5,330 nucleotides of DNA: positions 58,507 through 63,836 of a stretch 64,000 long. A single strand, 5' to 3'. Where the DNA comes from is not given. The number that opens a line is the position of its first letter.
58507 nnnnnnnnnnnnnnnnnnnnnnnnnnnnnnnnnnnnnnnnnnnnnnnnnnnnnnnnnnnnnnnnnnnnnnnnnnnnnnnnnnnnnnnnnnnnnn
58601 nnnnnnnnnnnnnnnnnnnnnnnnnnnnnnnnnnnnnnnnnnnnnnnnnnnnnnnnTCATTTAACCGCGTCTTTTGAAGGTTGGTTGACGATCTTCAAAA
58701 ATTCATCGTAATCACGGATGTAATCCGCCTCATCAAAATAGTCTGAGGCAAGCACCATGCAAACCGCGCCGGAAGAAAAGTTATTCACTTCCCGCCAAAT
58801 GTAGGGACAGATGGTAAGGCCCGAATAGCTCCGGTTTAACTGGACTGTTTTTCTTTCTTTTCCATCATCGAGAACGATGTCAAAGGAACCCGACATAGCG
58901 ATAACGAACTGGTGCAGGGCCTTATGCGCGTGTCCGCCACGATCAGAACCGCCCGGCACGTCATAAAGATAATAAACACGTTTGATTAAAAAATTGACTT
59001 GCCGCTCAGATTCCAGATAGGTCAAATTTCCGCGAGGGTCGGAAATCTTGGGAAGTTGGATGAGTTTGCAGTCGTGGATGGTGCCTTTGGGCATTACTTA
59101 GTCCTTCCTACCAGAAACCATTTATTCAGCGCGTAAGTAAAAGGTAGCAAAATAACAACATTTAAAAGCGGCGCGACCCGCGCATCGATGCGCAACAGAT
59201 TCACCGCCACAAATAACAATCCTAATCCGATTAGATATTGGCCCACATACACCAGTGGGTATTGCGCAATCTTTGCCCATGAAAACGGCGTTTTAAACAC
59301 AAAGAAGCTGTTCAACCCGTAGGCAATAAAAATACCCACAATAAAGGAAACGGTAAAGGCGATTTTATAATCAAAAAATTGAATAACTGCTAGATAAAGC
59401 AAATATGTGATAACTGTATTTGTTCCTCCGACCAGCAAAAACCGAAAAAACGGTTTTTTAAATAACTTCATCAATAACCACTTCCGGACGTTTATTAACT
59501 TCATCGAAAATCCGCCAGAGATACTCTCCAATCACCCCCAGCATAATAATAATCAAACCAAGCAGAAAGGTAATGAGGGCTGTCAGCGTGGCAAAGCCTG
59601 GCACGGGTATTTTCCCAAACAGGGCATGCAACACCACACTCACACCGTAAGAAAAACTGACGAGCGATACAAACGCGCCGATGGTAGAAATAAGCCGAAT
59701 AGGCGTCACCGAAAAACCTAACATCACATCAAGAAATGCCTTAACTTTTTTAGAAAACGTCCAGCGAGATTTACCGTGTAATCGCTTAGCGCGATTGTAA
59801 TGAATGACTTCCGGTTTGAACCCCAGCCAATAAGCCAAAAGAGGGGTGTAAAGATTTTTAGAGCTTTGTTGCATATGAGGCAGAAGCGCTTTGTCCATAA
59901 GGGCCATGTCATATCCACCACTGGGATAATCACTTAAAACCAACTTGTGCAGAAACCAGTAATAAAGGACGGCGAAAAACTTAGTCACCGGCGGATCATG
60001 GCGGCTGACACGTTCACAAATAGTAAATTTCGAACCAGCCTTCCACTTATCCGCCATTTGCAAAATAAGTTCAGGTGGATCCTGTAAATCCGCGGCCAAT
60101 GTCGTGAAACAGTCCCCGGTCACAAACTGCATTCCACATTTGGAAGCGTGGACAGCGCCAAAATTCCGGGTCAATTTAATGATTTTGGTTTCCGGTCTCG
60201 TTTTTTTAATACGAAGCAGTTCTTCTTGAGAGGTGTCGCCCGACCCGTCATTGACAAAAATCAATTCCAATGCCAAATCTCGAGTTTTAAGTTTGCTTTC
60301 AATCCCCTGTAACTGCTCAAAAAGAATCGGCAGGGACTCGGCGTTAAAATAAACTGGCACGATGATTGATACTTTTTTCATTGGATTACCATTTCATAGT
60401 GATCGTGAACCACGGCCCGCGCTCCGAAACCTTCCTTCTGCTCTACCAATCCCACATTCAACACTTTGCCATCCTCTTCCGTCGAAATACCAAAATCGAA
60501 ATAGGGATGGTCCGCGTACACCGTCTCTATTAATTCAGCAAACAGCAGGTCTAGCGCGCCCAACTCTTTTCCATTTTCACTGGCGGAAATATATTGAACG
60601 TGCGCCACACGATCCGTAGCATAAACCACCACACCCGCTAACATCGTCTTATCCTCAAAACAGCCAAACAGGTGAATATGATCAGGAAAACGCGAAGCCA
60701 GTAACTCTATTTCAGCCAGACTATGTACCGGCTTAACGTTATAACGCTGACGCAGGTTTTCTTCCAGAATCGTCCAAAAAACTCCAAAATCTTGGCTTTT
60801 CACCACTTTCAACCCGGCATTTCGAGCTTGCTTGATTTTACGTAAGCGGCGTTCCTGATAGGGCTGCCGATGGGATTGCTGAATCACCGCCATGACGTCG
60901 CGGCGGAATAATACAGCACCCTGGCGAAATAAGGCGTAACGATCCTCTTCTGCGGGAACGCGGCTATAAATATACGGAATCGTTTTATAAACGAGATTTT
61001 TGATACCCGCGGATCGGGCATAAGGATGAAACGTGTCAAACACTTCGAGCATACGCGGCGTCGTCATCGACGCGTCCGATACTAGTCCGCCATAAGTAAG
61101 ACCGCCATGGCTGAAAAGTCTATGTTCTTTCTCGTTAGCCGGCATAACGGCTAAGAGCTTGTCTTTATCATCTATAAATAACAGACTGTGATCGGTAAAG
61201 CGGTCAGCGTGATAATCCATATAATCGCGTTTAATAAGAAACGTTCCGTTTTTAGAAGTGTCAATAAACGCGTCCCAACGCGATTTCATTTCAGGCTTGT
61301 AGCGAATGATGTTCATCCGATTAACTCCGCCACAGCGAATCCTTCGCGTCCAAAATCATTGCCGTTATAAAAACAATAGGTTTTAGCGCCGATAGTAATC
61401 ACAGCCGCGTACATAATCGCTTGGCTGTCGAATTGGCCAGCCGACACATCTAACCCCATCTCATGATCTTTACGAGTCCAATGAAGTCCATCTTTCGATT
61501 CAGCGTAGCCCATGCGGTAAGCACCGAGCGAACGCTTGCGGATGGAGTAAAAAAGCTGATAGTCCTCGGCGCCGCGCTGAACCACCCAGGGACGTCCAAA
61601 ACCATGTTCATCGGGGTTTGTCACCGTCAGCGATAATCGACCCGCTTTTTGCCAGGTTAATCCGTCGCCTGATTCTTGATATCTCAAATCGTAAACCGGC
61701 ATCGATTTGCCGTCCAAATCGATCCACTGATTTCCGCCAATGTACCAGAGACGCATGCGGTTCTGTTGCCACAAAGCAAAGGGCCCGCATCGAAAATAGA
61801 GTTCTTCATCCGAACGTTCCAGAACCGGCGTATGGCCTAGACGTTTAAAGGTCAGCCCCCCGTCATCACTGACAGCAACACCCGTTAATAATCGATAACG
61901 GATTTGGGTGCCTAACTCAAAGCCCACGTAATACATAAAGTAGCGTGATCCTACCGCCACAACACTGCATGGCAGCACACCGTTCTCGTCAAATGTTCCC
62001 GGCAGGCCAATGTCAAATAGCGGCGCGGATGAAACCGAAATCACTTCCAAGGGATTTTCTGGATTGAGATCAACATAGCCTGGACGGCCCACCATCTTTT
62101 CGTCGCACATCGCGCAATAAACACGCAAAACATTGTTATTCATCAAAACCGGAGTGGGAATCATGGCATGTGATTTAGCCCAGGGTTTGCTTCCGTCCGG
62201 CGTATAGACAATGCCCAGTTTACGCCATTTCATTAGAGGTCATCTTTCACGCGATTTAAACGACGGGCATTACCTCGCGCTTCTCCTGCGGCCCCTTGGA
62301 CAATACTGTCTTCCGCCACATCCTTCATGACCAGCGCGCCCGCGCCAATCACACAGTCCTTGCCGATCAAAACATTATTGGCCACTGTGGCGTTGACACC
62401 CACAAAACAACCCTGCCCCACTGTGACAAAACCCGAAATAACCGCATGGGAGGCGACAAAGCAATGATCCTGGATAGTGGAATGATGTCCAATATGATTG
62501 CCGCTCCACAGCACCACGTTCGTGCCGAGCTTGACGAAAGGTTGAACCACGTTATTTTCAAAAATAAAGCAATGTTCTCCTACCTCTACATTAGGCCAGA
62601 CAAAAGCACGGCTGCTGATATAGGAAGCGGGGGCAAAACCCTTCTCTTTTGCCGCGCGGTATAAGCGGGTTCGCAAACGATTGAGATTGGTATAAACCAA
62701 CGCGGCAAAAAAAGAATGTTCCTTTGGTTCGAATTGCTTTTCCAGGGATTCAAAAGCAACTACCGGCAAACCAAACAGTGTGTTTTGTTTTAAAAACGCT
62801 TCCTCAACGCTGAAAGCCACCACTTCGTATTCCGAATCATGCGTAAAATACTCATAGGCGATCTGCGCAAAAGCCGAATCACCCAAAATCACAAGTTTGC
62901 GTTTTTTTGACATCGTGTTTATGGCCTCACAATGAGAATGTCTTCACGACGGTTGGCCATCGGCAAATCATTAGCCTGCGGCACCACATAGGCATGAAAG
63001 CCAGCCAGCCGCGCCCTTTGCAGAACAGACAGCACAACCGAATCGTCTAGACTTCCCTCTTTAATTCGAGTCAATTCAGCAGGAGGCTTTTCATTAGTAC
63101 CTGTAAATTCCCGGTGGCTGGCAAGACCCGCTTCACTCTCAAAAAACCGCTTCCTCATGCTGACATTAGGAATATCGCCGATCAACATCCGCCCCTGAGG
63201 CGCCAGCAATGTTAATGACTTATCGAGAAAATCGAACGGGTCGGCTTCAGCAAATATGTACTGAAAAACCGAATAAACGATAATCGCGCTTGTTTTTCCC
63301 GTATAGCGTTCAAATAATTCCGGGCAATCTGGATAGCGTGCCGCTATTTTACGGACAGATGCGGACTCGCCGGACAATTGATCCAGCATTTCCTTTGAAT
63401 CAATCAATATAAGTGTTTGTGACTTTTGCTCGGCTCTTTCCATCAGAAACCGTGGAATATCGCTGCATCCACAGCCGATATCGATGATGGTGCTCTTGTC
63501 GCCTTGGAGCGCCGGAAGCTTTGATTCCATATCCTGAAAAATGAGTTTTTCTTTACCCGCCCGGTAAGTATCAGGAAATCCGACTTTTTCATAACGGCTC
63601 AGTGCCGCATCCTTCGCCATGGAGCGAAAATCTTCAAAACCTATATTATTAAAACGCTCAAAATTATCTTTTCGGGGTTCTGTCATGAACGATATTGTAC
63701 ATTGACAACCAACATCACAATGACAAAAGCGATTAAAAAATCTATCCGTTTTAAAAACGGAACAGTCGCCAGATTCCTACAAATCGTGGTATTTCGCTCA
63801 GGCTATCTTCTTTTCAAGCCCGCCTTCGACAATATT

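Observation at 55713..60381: Gtr/Arn-like three-component periplasmic glycosylation module fused to a 3-amino-3,6-dideoxyhexose (FdtA/FdtB-type) pathway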

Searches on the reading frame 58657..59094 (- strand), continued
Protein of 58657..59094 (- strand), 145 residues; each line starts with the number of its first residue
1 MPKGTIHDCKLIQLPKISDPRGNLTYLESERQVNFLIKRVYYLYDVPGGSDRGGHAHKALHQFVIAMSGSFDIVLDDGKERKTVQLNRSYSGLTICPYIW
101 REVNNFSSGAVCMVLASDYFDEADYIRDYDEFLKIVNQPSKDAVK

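Call 99: get_annotated_region(hit=H28, flank=8000)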
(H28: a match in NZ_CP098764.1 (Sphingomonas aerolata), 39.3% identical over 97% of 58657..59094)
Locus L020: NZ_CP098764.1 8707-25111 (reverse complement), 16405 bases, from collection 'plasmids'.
description: Sphingomonas aerolata strain PDD-32b-11 plasmid unnamed2, complete sequence
organism: Sphingomonas aerolata (NCBI taxid 185951)
taxonomy: Bacteria; Pseudomonadota; Alphaproteobacteria; Sphingomonadales; Sphingomonadaceae; Sphingomonas; Sphingomonas aerolata
host: -; source: cloud water; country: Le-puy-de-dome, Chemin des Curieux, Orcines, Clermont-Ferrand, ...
typing (MOB-suite, as given by PLSDB): mobilizable; replicon rep_cluster_545; relaxase MOBQ
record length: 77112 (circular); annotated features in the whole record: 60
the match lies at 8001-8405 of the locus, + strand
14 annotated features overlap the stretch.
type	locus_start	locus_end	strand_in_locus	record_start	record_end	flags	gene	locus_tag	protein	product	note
CDS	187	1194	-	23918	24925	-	-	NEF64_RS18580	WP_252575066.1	site-specific integrase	GO:0015074 - DNA integration [Evidence IEA]; GO:0006310 - DNA recombination [Evidence IEA]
CDS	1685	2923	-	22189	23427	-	-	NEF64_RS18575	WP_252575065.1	hypothetical protein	-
CDS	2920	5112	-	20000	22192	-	-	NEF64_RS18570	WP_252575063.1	polysaccharide biosynthesis tyrosine autokinase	GO:0045226 - extracellular polysaccharide biosynthetic process [Evidence IEA]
CDS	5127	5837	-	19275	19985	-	-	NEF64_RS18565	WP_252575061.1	polysaccharide biosynthesis/export family protein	-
CDS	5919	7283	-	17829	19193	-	-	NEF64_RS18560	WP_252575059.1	O-antigen ligase family protein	GO:0009103 - lipopolysaccharide biosynthetic process [Evidence IEA]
CDS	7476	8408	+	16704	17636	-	-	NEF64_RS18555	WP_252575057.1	WxcM-like domain-containing protein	-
CDS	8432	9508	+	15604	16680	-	-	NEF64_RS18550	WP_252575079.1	DegT/DnrJ/EryC1/StrS family aminotransferase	-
CDS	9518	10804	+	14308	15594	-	-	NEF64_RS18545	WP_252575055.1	O-antigen translocase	-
CDS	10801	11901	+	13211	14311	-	-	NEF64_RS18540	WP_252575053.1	glycosyltransferase family 4 protein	-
CDS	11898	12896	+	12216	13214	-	-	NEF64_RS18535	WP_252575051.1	EpsG family protein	-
CDS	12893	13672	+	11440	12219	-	-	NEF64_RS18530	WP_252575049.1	glycosyltransferase family 2 protein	-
CDS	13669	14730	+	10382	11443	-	-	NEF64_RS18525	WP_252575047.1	glycosyltransferase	-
CDS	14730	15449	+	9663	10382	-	-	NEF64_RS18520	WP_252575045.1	glycosyltransferase family 2 protein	-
CDS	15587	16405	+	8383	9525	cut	-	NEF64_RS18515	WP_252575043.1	glycoside hydrolase family 55 protein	-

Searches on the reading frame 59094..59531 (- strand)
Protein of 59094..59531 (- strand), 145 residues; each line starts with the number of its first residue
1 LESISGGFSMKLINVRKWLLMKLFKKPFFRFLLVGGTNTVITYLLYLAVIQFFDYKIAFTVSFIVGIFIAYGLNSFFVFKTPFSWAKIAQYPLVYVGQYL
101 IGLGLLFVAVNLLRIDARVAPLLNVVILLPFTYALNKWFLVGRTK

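Call 3: search_protein_families(library=pfam, proteins=[window:59094-59531:-], max_evalue=0.01)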
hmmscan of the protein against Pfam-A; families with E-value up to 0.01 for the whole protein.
window:59094-59531:- (145 aa): 1 family
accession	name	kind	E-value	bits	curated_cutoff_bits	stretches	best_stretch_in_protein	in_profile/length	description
PF04138.20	GtrA_DPMS_TM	-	2.1e-18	67.1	26.1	1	30-139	1-115/117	GtrA/DPMS, transmembrane domain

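Call 4: search_protein_families(library=ncbifam, proteins=[window:59094-59531:-], max_evalue=0.01)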
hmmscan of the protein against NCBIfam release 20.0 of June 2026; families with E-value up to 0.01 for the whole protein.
window:59094-59531:- (145 aa): 0 families

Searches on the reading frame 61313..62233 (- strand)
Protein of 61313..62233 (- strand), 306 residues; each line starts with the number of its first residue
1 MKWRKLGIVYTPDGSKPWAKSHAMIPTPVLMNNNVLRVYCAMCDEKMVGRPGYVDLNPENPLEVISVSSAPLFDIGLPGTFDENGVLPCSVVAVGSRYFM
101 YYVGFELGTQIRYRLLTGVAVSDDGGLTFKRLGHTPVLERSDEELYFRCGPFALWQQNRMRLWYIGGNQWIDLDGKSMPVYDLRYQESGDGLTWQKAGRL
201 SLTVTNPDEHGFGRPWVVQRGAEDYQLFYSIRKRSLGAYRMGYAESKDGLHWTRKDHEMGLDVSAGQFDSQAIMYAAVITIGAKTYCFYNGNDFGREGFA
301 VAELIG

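Call 3: search_protein_families(library=pfam, proteins=[window:61313-62233:-], max_evalue=0.01)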
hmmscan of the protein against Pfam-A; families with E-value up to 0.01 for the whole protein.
window:61313-62233:- (306 aa): 2 families
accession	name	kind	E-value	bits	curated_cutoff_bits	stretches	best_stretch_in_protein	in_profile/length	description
PF00251.26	Glyco_hydro_32N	-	9.5e-05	22.5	22.1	0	80-181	63-161/307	Glycosyl hydrolases family 32 N-terminal domain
PF13810.12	DUF4185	-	0.0084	15.8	39.5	0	82-137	90-147/309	Domain of unknown function (DUF4185)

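Call 4: search_protein_families(library=ncbifam, proteins=[window:61313-62233:-], max_evalue=0.01)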
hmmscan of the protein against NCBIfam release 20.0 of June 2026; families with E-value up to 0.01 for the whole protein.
window:61313-62233:- (306 aa): 1 family
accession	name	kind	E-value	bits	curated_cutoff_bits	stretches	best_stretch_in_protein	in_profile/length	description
NF052550.1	BManbPhaseBMBP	equivalog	2.6e-11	43.4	450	2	128-256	3-134/296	beta-1,2-mannobiose phosphorylase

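Call 32: search_solved_structures(query=window:61313-62233:-, max_evalue=1)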
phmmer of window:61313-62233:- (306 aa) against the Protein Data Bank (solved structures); distinct sequences matched with E-value up to 1: 10.
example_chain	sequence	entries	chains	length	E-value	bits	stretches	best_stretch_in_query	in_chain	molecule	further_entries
7fip_A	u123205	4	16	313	0.00063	22.1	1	3-104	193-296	Beta-1,2-mannobiose phosphorylase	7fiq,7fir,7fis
4ak6_A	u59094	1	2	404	0.0014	20.9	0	74-139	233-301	ANHYDRO-ALPHA-L-GALACTOSIDASE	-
4ak5_A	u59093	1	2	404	0.0024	20.1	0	75-129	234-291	ANHYDRO-ALPHA-L-GALACTOSIDASE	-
4ak7_A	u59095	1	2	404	0.0029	19.9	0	75-124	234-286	ANHYDRO-ALPHA-L-GALACTOSIDASE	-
9fj8_A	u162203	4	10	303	0.0039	19.5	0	126-256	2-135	1,2-beta-oligomannan phosphorylase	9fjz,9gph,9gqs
5ta7_A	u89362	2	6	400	0.014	17.6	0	73-137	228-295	Glycoside Hydrolase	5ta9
3p2n_A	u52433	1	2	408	0.12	14.6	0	76-138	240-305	3,6-anhydro-alpha-L-galactosidase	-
3taw_A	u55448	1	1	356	0.17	14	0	238-255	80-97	Hypothetical glycoside hydrolase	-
4h0r_A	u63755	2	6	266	0.45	12.7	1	143-209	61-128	Thymidylate synthase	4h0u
8k4q_B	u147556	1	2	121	0.7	12.1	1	183-276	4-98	IL-4R nanobody HuNb103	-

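Call 84: predict_structure(protein=window:61313-62233:-)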
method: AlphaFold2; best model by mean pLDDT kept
length: 306 residues; sequences in the alignment: 1
mean_pLDDT: 31.1   pTM: 0.22
mean pLDDT of the five models: 31.1, 27.9, 27.5, 26.4, 26.2
residues with pLDDT >= 90: 0; 70-90: 0; 50-70: 0; < 50: 306
segments of 3 or more residues with pLDDT < 50: 1-306
pLDDT, mean of each block of 10 residues (from residue 1): 28 34 29 30 27 29 25 24 29 30 28 29 30 25 27 32 33 38 36 36 37 35 33 29 29 27 29 38 41 35 35
secondary structure, 60 per line:
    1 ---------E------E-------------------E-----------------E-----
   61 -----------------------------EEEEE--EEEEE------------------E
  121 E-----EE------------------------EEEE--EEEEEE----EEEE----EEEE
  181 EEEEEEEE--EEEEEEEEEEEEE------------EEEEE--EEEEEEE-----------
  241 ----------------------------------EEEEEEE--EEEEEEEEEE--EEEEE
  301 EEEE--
elements in order: E90-94 E97-101 E153-156 E159-164 E169-172 E177-188 E191-203 E216-220 E223-229 E275-281 E284-293 E296-304

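Call 85: search_solved_structures(query=A3, max_evalue=0.1)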
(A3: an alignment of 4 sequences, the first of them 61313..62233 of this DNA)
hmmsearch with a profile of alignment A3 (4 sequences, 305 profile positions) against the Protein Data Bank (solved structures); distinct sequences matched with E-value up to 0.1: 20.
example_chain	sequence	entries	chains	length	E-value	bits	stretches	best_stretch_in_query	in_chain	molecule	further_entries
9fj8_A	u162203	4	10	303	1.8e-14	56.6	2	127-258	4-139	1,2-beta-oligomannan phosphorylase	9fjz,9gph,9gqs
7fip_A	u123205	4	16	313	2.5e-13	52.8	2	127-251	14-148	Beta-1,2-mannobiose phosphorylase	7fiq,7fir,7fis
3p2n_A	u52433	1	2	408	2.4e-09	39.8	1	76-135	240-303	3,6-anhydro-alpha-L-galactosidase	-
4ak6_A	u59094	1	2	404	1.4e-08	37.3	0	75-137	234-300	ANHYDRO-ALPHA-L-GALACTOSIDASE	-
4ak5_A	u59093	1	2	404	1.7e-08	37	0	76-142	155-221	ANHYDRO-ALPHA-L-GALACTOSIDASE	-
4ak7_A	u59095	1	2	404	2e-08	36.8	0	76-142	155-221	ANHYDRO-ALPHA-L-GALACTOSIDASE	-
5ta7_A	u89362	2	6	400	8.6e-08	34.7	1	128-259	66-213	Glycoside Hydrolase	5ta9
4onz_A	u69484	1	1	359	2.5e-05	26.6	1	150-262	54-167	putative glycoside hydrolase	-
4qqs_A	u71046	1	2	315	9.4e-05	24.7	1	133-251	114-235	Glycoside hydrolase family 43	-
4u6b_A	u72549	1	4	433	0.00012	24.4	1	73-164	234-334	Conserved hypothetical lipoprotein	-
3r4y_A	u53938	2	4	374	0.00023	23.4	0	143-268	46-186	Glycosyl hydrolase family 32, N terminal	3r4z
4u6d_A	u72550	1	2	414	0.001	21.3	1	151-290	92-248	Conserved hypothetical periplasmic protein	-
3taw_A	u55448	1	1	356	0.0013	21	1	156-257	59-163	Hypothetical glycoside hydrolase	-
3r67_A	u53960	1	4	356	0.016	17.4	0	236-253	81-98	putative Glycosidase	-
3qc2_A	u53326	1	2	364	0.016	17.3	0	181-254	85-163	glycosyl hydrolase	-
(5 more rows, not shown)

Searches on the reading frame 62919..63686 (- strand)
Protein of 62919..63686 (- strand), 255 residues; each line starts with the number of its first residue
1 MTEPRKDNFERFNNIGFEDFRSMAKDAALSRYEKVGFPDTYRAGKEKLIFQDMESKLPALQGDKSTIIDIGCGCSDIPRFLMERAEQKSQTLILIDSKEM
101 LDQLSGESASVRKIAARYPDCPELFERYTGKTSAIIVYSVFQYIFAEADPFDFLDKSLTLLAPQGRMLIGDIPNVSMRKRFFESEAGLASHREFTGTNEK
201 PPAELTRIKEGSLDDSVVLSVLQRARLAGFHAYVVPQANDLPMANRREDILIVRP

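Call 3: search_protein_families(library=pfam, proteins=[window:62919-63686:-], max_evalue=0.01)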
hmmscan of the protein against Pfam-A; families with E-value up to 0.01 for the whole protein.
window:62919-63686:- (255 aa): 3 families
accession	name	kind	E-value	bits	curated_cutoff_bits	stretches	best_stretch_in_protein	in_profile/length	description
PF08242.18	Methyltransf_12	-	0.00041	21.5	30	1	68-166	1-97/98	Methyltransferase domain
PF13489.12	Methyltransf_23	-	0.0017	18.5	27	1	57-172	16-119/164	Methyltransferase domain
PF13649.12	Methyltransf_25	-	0.0034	18.5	27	1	67-165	1-97/97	Methyltransferase domain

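Call 4: search_protein_families(library=ncbifam, proteins=[window:62919-63686:-], max_evalue=0.01)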
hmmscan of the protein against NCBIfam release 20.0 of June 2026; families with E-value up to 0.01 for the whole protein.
window:62919-63686:- (255 aa): 3 families
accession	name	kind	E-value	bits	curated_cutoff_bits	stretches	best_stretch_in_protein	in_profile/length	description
NF004851.0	PRK06202.1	equivalog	0.0022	17.4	243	1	60-92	57-89/237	hypothetical protein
TIGR03438.1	egtD_ergothio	equivalog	0.0069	15.6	290.9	0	39-122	39-128/301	L-histidine N(alpha)-methyltransferase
NF043040.1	corrin_prot_MT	hypoth_equivalog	0.007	15.8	180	1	63-171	41-149/216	corrinoid protein-associated methyltransferase CpaM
